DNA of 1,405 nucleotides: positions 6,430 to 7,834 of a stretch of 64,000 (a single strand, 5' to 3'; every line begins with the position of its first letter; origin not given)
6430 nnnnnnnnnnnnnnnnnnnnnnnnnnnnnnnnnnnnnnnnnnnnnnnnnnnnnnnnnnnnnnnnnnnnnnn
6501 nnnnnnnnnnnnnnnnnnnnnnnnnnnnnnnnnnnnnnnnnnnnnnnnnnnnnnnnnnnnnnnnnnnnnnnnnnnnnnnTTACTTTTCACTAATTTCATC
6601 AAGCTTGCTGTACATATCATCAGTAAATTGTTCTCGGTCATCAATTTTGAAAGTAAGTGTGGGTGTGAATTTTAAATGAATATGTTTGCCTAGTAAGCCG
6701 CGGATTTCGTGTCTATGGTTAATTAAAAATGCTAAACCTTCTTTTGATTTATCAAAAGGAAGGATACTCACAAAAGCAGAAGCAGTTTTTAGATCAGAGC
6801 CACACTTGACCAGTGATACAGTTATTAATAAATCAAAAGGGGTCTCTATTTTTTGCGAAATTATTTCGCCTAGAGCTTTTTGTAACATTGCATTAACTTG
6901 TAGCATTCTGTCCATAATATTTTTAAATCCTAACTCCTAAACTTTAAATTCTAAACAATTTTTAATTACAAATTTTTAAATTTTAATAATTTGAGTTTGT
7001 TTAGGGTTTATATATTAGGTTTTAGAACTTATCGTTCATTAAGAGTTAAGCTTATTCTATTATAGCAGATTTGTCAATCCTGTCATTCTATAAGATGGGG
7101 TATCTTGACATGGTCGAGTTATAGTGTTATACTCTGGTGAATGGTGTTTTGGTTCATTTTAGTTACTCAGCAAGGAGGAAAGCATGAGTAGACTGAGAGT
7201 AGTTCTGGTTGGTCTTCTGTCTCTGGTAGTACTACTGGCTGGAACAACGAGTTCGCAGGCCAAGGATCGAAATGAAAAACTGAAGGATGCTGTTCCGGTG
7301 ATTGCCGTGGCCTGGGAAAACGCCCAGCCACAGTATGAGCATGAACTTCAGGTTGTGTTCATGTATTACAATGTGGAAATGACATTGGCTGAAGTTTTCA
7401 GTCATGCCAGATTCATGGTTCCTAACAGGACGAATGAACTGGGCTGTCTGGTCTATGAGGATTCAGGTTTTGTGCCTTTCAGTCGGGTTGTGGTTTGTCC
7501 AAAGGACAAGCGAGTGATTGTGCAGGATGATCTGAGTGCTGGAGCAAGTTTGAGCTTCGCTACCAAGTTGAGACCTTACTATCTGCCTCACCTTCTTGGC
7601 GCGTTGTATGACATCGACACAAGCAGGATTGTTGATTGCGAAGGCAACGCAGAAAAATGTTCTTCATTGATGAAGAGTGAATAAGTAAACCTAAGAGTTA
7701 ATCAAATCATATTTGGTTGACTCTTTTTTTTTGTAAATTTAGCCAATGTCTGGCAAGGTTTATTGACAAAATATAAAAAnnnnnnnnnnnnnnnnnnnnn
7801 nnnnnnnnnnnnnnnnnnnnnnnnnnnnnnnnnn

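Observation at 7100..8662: GC-rich island encoding two secreted Cys-containing proteins and a small membrane protein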

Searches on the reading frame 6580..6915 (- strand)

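Call 6: search_protein_families(library=pfam, proteins=[window:6580-6915:-], max_evalue=0.1)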
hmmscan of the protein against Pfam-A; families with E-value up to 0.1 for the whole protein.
window:6580-6915:- (111 aa): 1 family
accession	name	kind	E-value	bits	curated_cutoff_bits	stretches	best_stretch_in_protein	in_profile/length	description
PF02033.23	RBFA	-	3.4e-18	66.3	34.7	1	3-98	1-98/105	Ribosome-binding factor A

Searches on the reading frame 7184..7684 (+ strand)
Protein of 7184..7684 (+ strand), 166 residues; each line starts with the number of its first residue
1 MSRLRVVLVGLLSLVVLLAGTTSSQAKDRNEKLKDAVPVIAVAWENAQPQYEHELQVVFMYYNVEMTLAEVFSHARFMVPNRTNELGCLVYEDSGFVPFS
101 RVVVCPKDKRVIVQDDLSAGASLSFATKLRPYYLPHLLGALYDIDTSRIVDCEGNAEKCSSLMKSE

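Call 6: search_protein_families(library=pfam, proteins=[window:7184-7684:+], max_evalue=0.1)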
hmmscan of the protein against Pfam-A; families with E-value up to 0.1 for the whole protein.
window:7184-7684:+ (166 aa): 0 families

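Call 10: list_cluster_members(proteins=[window:7184-7681:+, window:7861-8370:+, window:8387-8605:+, window:6580-6912:-, window:8705-10006:+, window:10043-10381:+, window:5622-6641:-])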
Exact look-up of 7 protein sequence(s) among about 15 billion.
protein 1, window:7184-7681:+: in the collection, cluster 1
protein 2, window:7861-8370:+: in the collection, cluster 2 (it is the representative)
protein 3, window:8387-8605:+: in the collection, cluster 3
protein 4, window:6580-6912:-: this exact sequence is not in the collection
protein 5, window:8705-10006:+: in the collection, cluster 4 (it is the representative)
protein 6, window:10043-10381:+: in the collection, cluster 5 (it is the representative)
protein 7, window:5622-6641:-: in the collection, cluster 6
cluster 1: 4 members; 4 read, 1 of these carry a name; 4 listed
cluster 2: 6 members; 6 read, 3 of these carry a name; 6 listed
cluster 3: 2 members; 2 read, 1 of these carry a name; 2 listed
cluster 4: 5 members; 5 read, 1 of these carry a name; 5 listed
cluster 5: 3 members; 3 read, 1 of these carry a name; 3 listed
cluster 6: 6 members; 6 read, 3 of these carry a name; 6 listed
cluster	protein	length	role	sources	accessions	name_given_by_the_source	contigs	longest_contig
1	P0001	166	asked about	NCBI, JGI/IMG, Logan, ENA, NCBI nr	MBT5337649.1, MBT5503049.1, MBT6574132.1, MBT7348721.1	hypothetical protein HN858_03530 [Candidatus Falkowbacteria bacterium] | hypothetical protein | hypothetical protein [Candidatus Falkowbacteria bacterium]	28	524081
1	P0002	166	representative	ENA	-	-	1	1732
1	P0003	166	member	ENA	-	-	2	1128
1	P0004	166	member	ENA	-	-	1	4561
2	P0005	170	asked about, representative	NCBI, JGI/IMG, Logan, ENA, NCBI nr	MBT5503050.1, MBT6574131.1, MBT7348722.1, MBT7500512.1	hypothetical protein HN858_03535 [Candidatus Falkowbacteria bacterium] | hypothetical protein [Candidatus Falkowbacteria bacterium]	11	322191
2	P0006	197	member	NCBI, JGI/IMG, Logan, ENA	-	hypothetical protein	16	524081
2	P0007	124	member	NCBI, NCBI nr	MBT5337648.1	hypothetical protein HOL46_00130, partial [Candidatus Falkowbacteria bacterium] | hypothetical protein [Candidatus Falkowbacteria bacterium]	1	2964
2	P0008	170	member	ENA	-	-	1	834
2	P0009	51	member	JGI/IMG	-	-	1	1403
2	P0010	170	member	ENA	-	-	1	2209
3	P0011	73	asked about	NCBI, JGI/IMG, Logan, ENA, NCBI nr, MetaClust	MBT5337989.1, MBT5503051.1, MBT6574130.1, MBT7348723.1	hypothetical protein HN858_03540 [Candidatus Falkowbacteria bacterium] | hypothetical protein | hypothetical protein [Candidatus Falkowbacteria bacterium]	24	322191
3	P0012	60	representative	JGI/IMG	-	-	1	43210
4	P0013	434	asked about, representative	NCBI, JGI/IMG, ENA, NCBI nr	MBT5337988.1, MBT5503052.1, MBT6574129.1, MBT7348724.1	UDP-N-acetylmuramoyl-L-alanyl-D-glutamate--2,6-diaminopimelate ligase [Candidatus ... | UDP-N-acetylmuramoyl-L-alanyl-D-glutamate--2,6-diaminopimelate ligase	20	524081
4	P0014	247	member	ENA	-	-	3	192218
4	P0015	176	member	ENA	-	-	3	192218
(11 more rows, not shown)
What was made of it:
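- Checked: P2's real start is 7861; the 7780 start used by some gene callers (P0006, call 10) lies inside the promoter's -10 region, and the sister lineage's gene corresponds to the 7861 start.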

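Call 13: find_encoding_contigs(protein=window:7184-7684:+, flank=10000, max_places=10)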
Protein window:7184-7684:+ (166 aa): 23 contigs read that carry it; 5 places shown.
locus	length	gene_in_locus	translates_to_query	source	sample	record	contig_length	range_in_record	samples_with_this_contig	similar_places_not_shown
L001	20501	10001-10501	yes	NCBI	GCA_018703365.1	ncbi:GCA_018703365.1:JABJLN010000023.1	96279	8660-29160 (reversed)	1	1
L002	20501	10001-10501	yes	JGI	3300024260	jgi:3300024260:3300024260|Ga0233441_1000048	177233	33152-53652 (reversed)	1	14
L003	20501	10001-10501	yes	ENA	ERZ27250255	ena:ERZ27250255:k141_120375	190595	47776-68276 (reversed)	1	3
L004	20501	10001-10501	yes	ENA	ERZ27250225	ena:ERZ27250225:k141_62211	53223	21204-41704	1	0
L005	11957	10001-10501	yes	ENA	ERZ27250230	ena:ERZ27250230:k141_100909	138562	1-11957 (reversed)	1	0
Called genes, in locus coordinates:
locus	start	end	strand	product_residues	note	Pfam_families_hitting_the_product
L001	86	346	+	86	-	-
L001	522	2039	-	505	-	PF12072:RNase_Y_N, PF00013:KH_1, PF22891:KH_PNO1_2nd (weak), PF01966:HD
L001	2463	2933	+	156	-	-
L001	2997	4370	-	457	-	PF21710:Spt6_S1 (faint), PF23459:S1_RRP5 (faint), PF00575:S1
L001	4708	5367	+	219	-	PF13483:Lactamase_B_3, PF12706:Lactamase_B_2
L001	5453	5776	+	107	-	-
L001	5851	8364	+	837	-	PF00521:DNA_topoisoIV, PF03989:DNA_gyraseA_C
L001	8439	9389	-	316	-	PF01368:DHH, PF02272:DHHA1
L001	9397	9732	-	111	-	PF02033:RBFA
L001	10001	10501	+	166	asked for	-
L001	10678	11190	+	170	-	-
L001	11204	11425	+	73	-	-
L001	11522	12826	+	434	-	PF08245:Mur_ligase_M, PF02875:Mur_ligase_C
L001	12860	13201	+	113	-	-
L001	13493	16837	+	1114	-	PF04563:RNA_pol_Rpb2_1, PF04561:RNA_pol_Rpb2_2, PF04565:RNA_pol_Rpb2_3, PF10385:RNA_pol_Rpb2_45, PF00562:RNA_pol_Rpb2_6, PF04560:RNA_pol_Rpb2_7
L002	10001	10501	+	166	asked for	-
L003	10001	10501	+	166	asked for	-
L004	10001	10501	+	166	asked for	-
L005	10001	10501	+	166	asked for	-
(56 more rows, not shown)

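Call 14: find_homologous_proteins(query=window:7184-7681:+, max_evalue=0.01)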
Query window:7184-7681:+ (166 aa): 1 proteins with E <= 0.01 among 187 candidates.
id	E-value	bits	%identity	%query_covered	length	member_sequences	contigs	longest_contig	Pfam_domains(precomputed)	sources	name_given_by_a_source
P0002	1.1e-102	358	99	100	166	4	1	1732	-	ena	-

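Call 40: search_protein_families(library=phrogs, proteins=[window:7184-7681:+], max_evalue=0.1)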
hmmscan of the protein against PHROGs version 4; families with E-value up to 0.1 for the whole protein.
window:7184-7681:+ (166 aa): 0 families

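Call 41: search_protein_families(library=padloc, proteins=[window:7184-7681:+], max_evalue=0.1)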
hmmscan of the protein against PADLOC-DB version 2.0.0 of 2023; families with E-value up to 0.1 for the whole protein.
window:7184-7681:+ (166 aa): 0 families

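Call 42: predict_structure(alignment_id=A1)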
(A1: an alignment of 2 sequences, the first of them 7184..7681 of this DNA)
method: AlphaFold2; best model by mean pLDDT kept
length: 166 residues; sequences in the alignment: 2
mean_pLDDT: 52.4   pTM: 0.44
mean pLDDT of the five models: 52.4, 49.5, 48.0, 36.1, 35.3
residues with pLDDT >= 90: 0; 70-90: 12; 50-70: 85; < 50: 69
segments of 3 or more residues with pLDDT < 50: 20-24, 45-54, 116-156, 162-166
pLDDT, mean of each block of 10 residues (from residue 1): 51 52 52 63 50 55 61 63 73 62 66 50 29 30 40 49 42
secondary structure, 60 per line:
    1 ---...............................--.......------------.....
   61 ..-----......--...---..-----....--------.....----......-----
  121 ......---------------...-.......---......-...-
elements in order: H4-34 E37-43 E56-62 H68-73 E76-78 E89-92 E101-105 E110-115 E121-126 E142-144 H146-152 H156-161 E163-165
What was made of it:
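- P1's structure model is poor (pLDDT 52, call 42).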

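Call 58: find_related_loci(query=A1, collection=viral_contigs, flank=8000)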
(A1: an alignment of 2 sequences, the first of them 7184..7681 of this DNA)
Query A1 (166 aa) in viral_contigs; peptide patterns used: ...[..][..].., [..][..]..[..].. (x = any residue, [..] = any of these).
75 stretches matched a pattern, but none encodes a relative of the query by tblastn (E <= 1e-3).

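Call 70: search_protein_families(library=ncbifam, proteins=[window:7184-7681:+], max_evalue=0.05)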
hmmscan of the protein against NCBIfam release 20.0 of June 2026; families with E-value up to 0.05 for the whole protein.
window:7184-7681:+ (166 aa): 0 families

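Call 74: search_solved_structures(query=A1, max_evalue=1)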
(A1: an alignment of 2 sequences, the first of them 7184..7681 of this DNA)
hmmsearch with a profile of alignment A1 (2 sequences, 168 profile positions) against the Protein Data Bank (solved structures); distinct sequences matched with E-value up to 1: 0.

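Call 78: fold_search(model_id=the predicted structure, library=pdb)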
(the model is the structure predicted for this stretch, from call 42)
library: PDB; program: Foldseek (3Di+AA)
matches with E <= 10: 198; with E <= 0.001: 0
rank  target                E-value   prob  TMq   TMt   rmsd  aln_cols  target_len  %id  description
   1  7oxx_B                3.8e-01  0.14  0.21  0.24  13.2       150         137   11  CrabP2 mutant R30AK31A (released 2022-07-13)
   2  7oxx_C                6.3e-01  0.12  0.21  0.24  13.2       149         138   11  CrabP2 mutant R30AK31A (released 2022-07-13)
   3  4c8h_C                8.4e-01  0.11  0.17  0.08  10.6       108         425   10  Crystal structure of the C-terminal region of yeast Ctf4, selenomethionine protein. (released 2014-04-30)
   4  6ptj_G                8.9e-01  0.25  0.20  0.09   8.4        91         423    8  Structure of Ctf4 trimer in complex with one CMG helicase (released 2019-11-20)
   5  4os3_A                9.9e-01  0.13  0.28  0.28  13.1       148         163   15  Three-dimensional structure of the C65A-W112F double mutant of Human lipocalin-type Prostaglandin D Synthase apo-form (released 2014-08-06)
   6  8cmb_B                1.1e+00  0.06  0.18  0.17  11.5       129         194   11  Human Leukocyte Antigen class II allotype DR1 presenting SARS-CoV-2 Spike peptide S486-505 (released 2023-07-26)
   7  3ba3_A                1.4e+00  0.02  0.11  0.12  14.3       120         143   12  Crystal structure of Pyridoxamine 5'-phosphate oxidase-like protein (NP_783940.1) from Lactobacillus plantarum at 1.55 (released 2007-11-20)
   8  4i4o_A                2.2e+00  0.04  0.15  0.17  15.5       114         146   12  BEL beta-trefoil apo crystal form 1 (released 2013-04-24)
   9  9bf9_B                2.2e+00  0.04  0.19  0.18  12.8       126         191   13  Human LAG-3-HLA-DR1 complex (released 2024-12-25)
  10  4c93_B                2.5e+00  0.04  0.17  0.08  12.6       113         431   11  Crystal structure of the carboxy-terminal domain of yeast Ctf4 bound to Pol alpha. (released 2014-04-30)
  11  6t6q_BBB              2.6e+00  0.06  0.14  0.11  10.4        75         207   11  Crystal structure of Toxoplasma gondii Morn1 (extended conformation). (released 2020-11-18)
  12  8kg6_H                2.9e+00  0.11  0.19  0.10   7.9        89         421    8  Yeast replisome in state I (released 2023-12-06)
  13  3b8b                  2.9e+00  0.10  0.19  0.13   6.9        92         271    6  Crystal structure of CysQ from Bacteroides thetaiotaomicron, a bacterial member of the inositol monophosphatase family (released 2007-12-18)
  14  4c8h_B                2.9e+00  0.10  0.19  0.08   8.4        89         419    7  Crystal structure of the C-terminal region of yeast Ctf4, selenomethionine protein. (released 2014-04-30)
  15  7uel_L                3.1e+00  0.03  0.19  0.16   9.6       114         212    8  Genetic and structural basis for the human anti-alpha-galactosyl antibody response (released 2022-06-29)
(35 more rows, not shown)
